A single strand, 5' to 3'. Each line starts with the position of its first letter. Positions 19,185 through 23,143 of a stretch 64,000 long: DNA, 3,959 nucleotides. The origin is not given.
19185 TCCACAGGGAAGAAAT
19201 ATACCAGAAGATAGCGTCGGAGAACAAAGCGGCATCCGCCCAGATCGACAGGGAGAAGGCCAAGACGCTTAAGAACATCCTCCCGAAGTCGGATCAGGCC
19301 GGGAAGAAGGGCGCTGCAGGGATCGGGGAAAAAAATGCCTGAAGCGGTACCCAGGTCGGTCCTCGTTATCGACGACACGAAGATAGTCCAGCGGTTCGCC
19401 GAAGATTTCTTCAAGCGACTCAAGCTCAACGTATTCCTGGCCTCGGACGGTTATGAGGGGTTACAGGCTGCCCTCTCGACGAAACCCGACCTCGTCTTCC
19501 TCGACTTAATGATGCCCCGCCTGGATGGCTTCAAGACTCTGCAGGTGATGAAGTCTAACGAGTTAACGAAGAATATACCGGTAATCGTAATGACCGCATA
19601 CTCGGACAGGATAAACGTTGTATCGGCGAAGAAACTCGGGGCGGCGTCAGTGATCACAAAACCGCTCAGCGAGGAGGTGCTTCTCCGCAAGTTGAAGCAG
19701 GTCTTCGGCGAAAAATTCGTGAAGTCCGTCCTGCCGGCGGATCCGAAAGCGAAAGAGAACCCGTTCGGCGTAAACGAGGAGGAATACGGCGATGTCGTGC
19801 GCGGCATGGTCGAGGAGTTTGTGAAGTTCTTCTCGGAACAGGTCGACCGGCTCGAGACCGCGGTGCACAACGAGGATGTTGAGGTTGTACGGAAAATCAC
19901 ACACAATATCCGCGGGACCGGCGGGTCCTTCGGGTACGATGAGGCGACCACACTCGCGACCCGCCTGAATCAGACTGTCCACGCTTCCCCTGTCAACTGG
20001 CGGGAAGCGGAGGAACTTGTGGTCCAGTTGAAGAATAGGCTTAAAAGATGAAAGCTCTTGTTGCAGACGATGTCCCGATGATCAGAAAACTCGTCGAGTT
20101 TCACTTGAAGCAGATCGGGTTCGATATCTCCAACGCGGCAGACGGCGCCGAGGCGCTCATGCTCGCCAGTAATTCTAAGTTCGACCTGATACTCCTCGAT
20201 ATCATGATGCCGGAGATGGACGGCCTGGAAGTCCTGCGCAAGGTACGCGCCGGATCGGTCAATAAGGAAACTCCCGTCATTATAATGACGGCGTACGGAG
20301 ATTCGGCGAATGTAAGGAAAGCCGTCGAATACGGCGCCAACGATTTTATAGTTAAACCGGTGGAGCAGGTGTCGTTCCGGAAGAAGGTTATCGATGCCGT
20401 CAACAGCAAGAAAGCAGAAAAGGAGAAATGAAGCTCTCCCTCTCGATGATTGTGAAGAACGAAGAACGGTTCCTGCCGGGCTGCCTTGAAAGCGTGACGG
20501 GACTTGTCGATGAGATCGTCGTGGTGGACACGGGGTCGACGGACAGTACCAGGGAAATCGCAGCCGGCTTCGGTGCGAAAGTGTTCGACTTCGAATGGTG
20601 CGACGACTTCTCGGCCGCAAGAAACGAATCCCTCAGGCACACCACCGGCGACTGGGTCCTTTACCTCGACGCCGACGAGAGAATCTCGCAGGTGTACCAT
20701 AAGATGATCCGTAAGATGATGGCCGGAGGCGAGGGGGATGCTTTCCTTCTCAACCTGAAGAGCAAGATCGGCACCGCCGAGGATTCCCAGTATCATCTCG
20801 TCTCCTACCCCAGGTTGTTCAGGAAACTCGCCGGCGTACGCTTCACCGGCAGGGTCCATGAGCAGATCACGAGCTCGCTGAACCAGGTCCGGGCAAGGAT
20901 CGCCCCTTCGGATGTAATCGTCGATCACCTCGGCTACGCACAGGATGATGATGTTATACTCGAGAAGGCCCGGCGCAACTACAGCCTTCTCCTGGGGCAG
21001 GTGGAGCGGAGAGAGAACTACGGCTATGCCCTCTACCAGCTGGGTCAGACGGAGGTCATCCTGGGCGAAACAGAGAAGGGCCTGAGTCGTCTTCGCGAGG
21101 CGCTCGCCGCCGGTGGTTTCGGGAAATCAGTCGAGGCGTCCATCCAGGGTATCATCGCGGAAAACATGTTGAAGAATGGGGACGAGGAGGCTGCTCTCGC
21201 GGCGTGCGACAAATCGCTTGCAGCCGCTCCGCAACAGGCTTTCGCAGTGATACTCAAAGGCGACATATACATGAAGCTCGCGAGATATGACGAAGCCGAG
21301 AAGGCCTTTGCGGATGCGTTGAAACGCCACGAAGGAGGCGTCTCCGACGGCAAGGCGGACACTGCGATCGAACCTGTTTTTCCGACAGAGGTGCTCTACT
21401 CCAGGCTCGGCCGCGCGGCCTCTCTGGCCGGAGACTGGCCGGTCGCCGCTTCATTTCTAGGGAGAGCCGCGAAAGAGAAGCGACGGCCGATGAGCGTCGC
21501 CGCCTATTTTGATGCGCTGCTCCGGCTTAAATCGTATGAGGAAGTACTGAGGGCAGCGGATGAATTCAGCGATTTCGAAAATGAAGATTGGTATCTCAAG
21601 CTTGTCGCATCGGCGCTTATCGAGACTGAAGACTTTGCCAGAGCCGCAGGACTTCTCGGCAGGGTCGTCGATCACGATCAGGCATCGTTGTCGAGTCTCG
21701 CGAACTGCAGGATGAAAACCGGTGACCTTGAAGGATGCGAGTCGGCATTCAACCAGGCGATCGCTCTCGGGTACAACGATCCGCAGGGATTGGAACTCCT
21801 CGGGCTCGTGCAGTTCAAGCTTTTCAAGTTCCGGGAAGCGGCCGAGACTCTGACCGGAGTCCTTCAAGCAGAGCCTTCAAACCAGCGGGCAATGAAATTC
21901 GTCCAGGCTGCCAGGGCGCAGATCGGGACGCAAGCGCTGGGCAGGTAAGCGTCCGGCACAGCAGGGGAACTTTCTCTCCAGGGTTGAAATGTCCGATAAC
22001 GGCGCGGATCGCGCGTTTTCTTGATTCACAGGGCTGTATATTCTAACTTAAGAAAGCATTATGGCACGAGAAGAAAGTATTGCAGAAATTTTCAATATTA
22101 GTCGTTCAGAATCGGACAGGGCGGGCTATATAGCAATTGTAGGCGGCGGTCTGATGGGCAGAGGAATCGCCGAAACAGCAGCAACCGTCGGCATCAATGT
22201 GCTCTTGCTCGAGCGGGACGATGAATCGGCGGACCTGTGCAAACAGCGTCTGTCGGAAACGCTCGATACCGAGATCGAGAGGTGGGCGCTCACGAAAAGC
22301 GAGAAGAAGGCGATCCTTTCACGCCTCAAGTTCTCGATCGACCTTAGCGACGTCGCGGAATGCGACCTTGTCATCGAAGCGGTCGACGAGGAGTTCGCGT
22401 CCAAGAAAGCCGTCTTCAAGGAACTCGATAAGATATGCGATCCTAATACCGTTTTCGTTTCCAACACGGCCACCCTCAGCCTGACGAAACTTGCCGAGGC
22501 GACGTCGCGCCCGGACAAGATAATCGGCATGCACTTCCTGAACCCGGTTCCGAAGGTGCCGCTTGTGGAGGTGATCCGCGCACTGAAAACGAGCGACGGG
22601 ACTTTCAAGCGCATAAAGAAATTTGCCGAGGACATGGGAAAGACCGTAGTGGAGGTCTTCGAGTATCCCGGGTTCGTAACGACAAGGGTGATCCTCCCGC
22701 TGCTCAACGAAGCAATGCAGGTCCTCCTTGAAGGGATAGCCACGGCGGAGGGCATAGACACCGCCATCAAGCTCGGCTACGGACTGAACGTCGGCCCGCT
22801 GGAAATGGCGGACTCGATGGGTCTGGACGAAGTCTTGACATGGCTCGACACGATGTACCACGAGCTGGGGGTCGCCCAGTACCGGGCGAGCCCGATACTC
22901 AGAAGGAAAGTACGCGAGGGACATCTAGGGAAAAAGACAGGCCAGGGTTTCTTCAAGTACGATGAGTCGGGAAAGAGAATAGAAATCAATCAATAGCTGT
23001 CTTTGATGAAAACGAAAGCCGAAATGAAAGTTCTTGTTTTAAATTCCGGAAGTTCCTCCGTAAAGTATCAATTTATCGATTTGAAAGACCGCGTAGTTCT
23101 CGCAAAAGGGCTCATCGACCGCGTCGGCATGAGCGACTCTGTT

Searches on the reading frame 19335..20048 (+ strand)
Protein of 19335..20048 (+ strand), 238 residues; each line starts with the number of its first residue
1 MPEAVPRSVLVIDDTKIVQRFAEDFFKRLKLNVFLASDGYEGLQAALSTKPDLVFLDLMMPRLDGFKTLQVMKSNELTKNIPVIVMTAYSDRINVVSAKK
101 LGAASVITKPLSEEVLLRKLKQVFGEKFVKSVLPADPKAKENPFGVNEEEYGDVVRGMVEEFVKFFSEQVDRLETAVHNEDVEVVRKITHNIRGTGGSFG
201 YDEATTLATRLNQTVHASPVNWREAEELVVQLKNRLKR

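Call 20: search_protein_families(library=pfam, proteins=[window:19335-20048:+], max_evalue=0.1)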
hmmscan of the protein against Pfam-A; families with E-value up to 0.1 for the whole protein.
window:19335-20048:+ (238 aa): 5 families
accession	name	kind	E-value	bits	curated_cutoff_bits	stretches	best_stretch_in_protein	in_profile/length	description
PF00072.30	Response_reg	-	3.2e-24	85.7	30.2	1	9-120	1-110/111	Response regulator receiver domain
PF01627.28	Hpt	-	4.5e-08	33.7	24.6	1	158-235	2-77/84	Hpt domain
PF18289.6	HU-CCDC81_euk_2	-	0.066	13.7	26.1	0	153-172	19-38/75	CCDC81 eukaryotic HU domain 2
PF24896.1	Receiver_CRE1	-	0.076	13.7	27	0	11-125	11-136/136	AHK4/CRE1/WOL first receiver domain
PF16431.10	DUF5028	-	0.079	13.6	29.9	0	50-109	101-160/166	Domain of unknown function (DUF5028)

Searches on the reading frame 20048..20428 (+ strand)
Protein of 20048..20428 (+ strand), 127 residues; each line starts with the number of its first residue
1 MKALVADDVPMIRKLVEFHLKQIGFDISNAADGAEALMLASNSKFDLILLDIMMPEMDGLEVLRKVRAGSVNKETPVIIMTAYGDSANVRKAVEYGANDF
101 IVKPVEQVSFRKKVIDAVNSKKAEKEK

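Call 20: search_protein_families(library=pfam, proteins=[window:20048-20428:+], max_evalue=0.1)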
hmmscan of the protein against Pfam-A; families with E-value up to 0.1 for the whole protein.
window:20048-20428:+ (127 aa): 2 families
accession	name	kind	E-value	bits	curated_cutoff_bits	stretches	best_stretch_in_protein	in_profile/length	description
PF00072.30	Response_reg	-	1.4e-29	102.9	30.2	1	4-114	2-110/111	Response regulator receiver domain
PF24896.1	Receiver_CRE1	-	0.0072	17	27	1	1-105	7-122/136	AHK4/CRE1/WOL first receiver domain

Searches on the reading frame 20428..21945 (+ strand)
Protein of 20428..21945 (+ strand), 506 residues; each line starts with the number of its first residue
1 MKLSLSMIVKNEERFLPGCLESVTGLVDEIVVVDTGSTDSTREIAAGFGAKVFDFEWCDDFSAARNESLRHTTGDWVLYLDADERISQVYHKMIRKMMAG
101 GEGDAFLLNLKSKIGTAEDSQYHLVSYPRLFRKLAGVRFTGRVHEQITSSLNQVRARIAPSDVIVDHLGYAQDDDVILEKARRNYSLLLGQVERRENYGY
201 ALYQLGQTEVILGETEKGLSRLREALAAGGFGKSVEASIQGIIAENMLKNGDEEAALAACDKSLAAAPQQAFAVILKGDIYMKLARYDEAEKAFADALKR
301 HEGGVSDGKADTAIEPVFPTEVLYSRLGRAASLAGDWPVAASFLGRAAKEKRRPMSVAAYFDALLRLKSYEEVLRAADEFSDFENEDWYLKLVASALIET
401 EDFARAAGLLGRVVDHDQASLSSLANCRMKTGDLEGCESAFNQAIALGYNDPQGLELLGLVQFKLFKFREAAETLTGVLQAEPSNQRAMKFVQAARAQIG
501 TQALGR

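Call 20: search_protein_families(library=pfam, proteins=[window:20428-21945:+], max_evalue=0.1)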
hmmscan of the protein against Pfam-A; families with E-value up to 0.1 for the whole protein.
window:20428-21945:+ (506 aa): 20 families
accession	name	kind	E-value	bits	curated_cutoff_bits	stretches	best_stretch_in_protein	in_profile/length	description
PF00535.33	Glycos_transf_2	-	2.9e-21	76.6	23.3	1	6-135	3-141/168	Glycosyl transferase family 2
PF07719.23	TPR_2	-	5.3e-14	51.5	27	2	275-300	5-30/34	Tetratricopeptide repeat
PF14559.12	TPR_19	-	4.3e-12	46.6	25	2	248-301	2-55/68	Tetratricopeptide repeat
PF13432.12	TPR_16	-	1.4e-10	41.9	32.7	2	203-271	1-65/65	Tetratricopeptide repeat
PF13424.12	TPR_12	-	1.5e-09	38.3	30.1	1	277-303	9-35/77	Tetratricopeptide repeat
PF13181.12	TPR_8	-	5.5e-09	35.9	25.7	1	276-299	6-29/34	Tetratricopeptide repeat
PF13428.12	TPR_14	-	1.2e-08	35.2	23.5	0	276-302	6-32/44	Tetratricopeptide repeat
PF00515.34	TPR_1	-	1.1e-07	31.7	27.8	1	277-300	7-30/34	Tetratricopeptide repeat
PF12895.13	ANAPC3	-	1.5e-07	32.1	27.2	1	244-295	30-80/82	Anaphase-promoting complex, cyclosome, subunit 3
PF13704.12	Glyco_tranf_2_4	-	4.7e-07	30.6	27.5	1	10-84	1-82/98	Glycosyl transferase family 2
PF13176.12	TPR_7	-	6e-07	29.5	27.9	1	277-303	5-33/36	Tetratricopeptide repeat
PF09976.15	TPR_21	-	2.7e-05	24.4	25.5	1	207-303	84-178/193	Tetratricopeptide repeat-like domain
PF13174.12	TPR_6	-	0.0002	22.2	26.3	0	277-301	6-30/33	Tetratricopeptide repeat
PF13371.12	TPR_9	-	0.00083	19.8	35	1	248-302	6-60/73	Tetratricopeptide repeat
PF13431.12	TPR_17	-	0.0019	18.8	24.4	0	259-291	1-33/34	Tetratricopeptide repeat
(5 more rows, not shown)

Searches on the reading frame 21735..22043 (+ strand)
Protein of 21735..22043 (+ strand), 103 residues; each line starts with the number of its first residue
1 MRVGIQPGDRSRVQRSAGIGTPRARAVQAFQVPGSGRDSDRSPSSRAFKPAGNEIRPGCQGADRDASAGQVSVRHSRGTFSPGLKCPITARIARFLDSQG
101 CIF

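Call 20: search_protein_families(library=pfam, proteins=[window:21735-22043:+], max_evalue=0.1)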
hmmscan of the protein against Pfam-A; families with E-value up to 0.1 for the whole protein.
window:21735-22043:+ (103 aa): 1 family
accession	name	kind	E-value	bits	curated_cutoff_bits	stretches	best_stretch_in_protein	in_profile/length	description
PF25564.1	DUF7933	-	0.023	15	26.5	1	56-92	55-91/123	Domain of unknown function (DUF7933)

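Call 64: search_protein_families(library=ncbifam, proteins=[window:21735-22043:+], max_evalue=1)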
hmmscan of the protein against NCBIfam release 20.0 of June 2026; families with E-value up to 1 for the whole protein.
window:21735-22043:+ (103 aa): 0 families

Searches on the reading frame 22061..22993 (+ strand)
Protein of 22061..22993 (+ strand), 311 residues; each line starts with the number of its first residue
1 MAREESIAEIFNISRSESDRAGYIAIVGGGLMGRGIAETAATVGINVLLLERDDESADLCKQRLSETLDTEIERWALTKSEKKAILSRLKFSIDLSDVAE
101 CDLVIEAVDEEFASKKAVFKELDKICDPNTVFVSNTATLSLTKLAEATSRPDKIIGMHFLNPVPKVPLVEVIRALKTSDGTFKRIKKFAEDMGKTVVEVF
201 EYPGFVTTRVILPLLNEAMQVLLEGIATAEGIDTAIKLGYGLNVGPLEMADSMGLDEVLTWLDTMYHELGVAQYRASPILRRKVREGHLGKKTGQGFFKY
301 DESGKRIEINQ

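Call 61: search_protein_families(library=pfam, proteins=[window:22061-22993:+], max_evalue=0.001)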
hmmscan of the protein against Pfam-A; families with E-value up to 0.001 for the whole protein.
window:22061-22993:+ (311 aa): 4 families
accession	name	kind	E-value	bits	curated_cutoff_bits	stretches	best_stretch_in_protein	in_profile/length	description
PF02737.24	3HCDH_N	-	9.4e-58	195.5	22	1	24-199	2-177/180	3-hydroxyacyl-CoA dehydrogenase, NAD binding domain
PF00725.27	3HCDH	-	2.2e-27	95.9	22.1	1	204-300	1-97/97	3-hydroxyacyl-CoA dehydrogenase, C-terminal domain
PF03807.23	F420_oxidored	-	0.00029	21.8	21.6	0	24-75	2-46/94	NADP oxidoreductase coenzyme F420-dependent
PF01266.30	DAO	-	0.00052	20.1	27.9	0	24-57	2-35/353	FAD dependent oxidoreductase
